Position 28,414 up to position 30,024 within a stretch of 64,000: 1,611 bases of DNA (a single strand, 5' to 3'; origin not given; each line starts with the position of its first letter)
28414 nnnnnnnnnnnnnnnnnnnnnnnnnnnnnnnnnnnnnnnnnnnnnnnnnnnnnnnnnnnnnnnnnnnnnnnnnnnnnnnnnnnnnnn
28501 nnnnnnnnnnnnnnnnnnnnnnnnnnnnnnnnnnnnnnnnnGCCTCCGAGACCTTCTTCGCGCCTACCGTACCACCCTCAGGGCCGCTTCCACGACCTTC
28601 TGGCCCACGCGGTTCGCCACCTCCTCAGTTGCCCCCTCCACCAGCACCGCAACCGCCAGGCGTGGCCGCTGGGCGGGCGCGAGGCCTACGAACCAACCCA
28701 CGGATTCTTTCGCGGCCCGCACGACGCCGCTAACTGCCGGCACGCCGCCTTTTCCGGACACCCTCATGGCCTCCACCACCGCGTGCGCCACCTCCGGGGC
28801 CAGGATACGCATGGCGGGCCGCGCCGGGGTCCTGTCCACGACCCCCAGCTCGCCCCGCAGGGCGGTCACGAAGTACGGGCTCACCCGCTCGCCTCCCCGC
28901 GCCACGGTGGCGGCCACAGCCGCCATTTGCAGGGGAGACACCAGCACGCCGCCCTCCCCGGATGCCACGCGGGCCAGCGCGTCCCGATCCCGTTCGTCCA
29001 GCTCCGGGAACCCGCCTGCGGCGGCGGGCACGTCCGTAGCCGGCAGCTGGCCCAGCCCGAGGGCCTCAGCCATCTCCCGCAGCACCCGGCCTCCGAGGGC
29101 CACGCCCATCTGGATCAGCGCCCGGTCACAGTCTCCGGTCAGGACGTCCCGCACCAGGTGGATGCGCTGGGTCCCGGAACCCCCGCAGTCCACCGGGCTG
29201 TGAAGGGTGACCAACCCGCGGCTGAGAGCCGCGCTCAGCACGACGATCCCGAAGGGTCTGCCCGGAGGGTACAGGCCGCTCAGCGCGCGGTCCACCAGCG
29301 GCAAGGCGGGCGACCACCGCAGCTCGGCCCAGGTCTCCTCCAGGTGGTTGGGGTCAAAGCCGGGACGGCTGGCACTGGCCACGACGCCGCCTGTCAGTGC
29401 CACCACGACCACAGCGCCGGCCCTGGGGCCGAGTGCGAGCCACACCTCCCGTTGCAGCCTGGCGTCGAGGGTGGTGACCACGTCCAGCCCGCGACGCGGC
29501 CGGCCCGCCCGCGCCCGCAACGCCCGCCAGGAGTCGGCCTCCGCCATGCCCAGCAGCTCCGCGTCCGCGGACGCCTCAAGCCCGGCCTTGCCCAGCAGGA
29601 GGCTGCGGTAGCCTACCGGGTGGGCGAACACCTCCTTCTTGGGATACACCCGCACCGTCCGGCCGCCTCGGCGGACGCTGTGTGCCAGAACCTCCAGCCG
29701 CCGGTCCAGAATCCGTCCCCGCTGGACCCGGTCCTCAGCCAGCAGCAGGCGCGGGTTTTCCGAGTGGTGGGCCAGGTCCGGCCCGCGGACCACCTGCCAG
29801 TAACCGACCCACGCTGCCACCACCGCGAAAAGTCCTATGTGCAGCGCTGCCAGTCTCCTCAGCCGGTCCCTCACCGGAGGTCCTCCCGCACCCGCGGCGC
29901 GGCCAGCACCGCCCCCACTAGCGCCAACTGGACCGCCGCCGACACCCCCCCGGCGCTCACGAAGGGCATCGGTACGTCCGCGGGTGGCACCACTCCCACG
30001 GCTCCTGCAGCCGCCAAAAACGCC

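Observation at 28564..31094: RodA-like and PBP2-like pair next to the Ser/Thr kinase have both lost conserved catalytic motifs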

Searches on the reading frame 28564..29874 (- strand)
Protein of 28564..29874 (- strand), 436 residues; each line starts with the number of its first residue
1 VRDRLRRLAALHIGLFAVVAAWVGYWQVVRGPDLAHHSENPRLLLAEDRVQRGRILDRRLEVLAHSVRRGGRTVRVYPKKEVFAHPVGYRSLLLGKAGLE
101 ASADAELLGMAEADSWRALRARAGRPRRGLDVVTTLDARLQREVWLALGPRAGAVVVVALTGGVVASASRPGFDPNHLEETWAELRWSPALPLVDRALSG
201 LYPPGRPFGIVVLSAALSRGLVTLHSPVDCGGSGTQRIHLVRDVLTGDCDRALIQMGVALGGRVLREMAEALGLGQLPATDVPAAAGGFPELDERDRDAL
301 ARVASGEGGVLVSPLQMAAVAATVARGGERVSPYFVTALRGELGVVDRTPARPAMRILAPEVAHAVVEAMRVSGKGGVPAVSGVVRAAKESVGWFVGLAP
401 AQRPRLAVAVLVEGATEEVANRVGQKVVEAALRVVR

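Call 3: search_protein_families(library=pfam, proteins=[window:28564-29874:-], max_evalue=0.01)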
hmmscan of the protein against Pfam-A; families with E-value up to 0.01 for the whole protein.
window:28564-29874:- (436 aa): 2 families
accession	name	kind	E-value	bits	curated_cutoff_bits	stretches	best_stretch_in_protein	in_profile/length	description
PF00905.27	Transpeptidase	-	8e-25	88.1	22.1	1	153-429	2-295/299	Penicillin binding protein transpeptidase domain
PF21922.1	PBP_dimer_2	-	7.4e-11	42.6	27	1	52-131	1-82/83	Penicillin binding protein A dimerisation domain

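Call 4: search_protein_families(library=ncbifam, proteins=[window:28564-29874:-], max_evalue=0.01)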
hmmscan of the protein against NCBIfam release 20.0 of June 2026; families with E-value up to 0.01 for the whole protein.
window:28564-29874:- (436 aa): 10 families
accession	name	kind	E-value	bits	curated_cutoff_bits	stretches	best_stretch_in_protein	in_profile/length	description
TIGR03423.1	pbp2_mrdA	equivalog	5.7e-48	163.9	455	3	93-372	183-499/593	penicillin-binding protein 2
TIGR02214.1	spoVD_pbp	equivalog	3.1e-23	82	688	1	73-415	144-532/636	stage V sporulation protein D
NF008061.0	PRK10795.1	equivalog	9.2e-11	41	962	1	123-225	242-350/634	peptidoglycan DD-transpeptidase MrdA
NF053573.1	PBP2_PenA_Neis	exception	7.1e-09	34.7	1105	1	74-417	166-540/572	peptidoglycan D,D-transpeptidase PBP2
NF051842.1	PBP4_5_Efaec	equivalog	1e-07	30.7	700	1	94-220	290-428/668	penicillin-binding protein PBP4(5)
NF011685.0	PRK15105.1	subfamily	2.3e-07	29.8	737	1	135-384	235-489/588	peptidoglycan glycosyltransferase FtsI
NF038278.1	strep_PBP2B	exception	0.002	16.7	975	1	265-339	476-548/678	penicillin-binding protein PBP2B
NF038271.1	strep_PBP2X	exception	0.0032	15.7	1050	0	127-220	254-350/750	penicillin-binding protein PBP2X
NF045839.1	blaOXA-18_like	exception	0.0037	16.6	540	1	315-416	149-244/269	OXA-18 family class D beta-lactamase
TIGR02074.1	PBP_1a_fam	subfamily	0.0089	14.9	508.75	0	307-373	394-460/535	PBP1A family penicillin-binding protein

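Call 9: search_solved_structures(query=window:28564-29874:-, show_alignments=3, max_evalue=0.001)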
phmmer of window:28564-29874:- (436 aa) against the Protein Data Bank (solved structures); distinct sequences matched with E-value up to 0.001: 55.
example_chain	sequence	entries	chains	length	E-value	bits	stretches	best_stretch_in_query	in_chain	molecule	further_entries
3un7_A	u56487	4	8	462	1.2e-41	146.6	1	39-432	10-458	Penicillin-binding protein A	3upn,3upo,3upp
3lo7_A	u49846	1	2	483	1.2e-41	146.6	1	39-432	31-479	Penicillin-binding protein A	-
4n1x_A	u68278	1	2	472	1.7e-33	119.7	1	40-427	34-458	Peptidoglycan glycosyltransferase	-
4jbf_A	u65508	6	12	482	3.3e-33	118.7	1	39-427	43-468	Peptidoglycan glycosyltransferase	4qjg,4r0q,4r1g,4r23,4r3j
4ra7_A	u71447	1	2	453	6.4e-33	117.8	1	41-427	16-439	Peptidoglycan glycosyltransferase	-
4mnr_A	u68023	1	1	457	1.1e-28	103.8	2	40-220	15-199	Peptidoglycan glycosyltransferase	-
7kis_A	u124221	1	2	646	1.3e-20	77.2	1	86-228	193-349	Peptidoglycan D,D-transpeptidase MrdA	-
8zpc_A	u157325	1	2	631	1.5e-16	63.9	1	92-342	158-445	Peptidoglycan D,D-transpeptidase MrdA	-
7zg8_AAA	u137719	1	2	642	1.6e-16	63.7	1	92-342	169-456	Peptidoglycan D,D-transpeptidase MrdA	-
7onn_A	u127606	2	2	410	5.1e-14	55.5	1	51-413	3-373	Peptidoglycan D,D-transpeptidase FtsI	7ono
8gpw_A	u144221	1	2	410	1.2e-13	54.3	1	51-413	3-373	Peptidoglycan D,D-transpeptidase FtsI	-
7rd0_A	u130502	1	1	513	1.3e-12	50.9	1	131-416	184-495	Penicillin-binding protein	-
8tj3_C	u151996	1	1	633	1.4e-12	50.8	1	122-226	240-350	Peptidoglycan D,D-transpeptidase MrdA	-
6g9p_A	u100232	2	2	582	1.7e-12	50.5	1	122-226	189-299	Peptidoglycan D,D-transpeptidase MrdA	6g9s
6g9f_A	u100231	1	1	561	1.8e-12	50.4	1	122-226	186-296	Peptidoglycan D,D-transpeptidase MrdA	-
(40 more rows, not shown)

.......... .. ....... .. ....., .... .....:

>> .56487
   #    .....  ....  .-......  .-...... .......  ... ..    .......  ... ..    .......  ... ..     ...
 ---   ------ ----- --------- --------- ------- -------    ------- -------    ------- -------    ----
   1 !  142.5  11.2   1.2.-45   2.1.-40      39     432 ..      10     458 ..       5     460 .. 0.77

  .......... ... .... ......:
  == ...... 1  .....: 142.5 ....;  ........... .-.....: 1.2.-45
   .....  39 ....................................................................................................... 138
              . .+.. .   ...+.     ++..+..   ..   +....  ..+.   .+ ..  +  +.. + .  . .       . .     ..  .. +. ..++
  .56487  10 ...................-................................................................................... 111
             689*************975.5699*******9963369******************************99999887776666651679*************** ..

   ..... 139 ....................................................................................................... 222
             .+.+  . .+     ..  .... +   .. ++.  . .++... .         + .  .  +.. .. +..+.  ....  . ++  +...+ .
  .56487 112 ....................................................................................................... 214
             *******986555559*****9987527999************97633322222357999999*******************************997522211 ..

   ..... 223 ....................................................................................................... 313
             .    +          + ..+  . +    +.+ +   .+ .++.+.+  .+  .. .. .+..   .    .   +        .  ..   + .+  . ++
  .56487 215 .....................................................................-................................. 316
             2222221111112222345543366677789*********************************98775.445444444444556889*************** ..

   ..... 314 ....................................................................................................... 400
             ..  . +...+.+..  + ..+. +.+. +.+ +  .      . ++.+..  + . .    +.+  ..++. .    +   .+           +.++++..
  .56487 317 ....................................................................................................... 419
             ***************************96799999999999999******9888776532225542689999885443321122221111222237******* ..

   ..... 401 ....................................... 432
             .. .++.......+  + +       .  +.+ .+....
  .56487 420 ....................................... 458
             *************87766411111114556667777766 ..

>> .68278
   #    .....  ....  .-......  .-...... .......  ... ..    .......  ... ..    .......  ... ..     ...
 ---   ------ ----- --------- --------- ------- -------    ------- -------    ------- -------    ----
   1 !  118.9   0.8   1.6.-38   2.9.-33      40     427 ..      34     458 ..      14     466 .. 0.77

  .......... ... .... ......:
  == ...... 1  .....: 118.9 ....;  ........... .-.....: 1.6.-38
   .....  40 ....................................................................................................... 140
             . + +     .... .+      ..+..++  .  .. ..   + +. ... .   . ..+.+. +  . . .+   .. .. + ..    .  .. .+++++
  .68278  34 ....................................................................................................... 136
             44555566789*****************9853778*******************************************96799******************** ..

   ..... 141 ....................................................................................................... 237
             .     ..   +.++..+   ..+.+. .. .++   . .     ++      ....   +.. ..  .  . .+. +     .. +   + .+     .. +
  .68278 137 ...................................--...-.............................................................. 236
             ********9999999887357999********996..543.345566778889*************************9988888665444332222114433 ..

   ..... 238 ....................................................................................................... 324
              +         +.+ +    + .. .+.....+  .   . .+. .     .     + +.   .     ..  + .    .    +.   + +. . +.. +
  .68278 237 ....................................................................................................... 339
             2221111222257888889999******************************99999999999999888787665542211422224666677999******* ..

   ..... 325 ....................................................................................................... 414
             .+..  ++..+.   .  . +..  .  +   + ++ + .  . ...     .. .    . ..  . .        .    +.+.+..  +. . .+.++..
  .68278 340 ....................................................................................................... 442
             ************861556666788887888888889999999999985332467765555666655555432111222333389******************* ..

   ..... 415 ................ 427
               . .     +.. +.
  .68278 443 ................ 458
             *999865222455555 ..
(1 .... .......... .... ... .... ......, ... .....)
